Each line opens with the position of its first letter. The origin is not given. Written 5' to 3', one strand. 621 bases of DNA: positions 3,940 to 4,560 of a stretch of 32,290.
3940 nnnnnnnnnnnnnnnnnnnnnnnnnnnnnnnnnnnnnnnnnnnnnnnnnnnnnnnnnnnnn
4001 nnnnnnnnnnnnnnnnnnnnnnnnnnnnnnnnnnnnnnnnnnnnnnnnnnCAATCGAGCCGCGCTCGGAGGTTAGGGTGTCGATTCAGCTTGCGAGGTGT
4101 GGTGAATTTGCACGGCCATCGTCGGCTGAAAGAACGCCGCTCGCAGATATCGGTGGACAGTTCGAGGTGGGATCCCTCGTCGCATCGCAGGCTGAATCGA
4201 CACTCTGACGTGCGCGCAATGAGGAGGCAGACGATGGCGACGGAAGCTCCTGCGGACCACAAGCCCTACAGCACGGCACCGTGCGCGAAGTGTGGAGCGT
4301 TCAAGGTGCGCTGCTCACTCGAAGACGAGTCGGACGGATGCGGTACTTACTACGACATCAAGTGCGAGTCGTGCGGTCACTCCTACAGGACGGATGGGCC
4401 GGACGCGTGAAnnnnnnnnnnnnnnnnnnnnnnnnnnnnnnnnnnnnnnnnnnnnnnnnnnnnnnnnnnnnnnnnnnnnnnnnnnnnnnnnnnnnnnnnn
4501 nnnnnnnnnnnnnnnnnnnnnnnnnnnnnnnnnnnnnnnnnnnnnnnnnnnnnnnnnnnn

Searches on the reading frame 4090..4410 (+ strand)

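Call 85: search_protein_families(library=pfam, alignment_id=A5, max_evalue=0.01)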
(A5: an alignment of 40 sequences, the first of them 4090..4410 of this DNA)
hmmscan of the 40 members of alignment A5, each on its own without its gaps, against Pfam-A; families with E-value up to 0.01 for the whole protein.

A. member 1, window:4090-4410:+ (106 aa): 0 families

B. families by the number of members that match (of 40 scanned): 5 families
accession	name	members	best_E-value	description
PF25794.1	SACS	1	0.0025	Sacsin domain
PF13589.12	HATPase_c_3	1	0.0025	Histidine kinase-, DNA gyrase B-, and HSP90-like ATPase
PF02518.31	HATPase_c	1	0.0065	Histidine kinase-, DNA gyrase B-, and HSP90-like ATPase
PF23984.1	DUF7307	1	0.0072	Pam3 gp33-like protein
PF13541.12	ChlI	1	0.0079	Subunit ChlI of Mg-chelatase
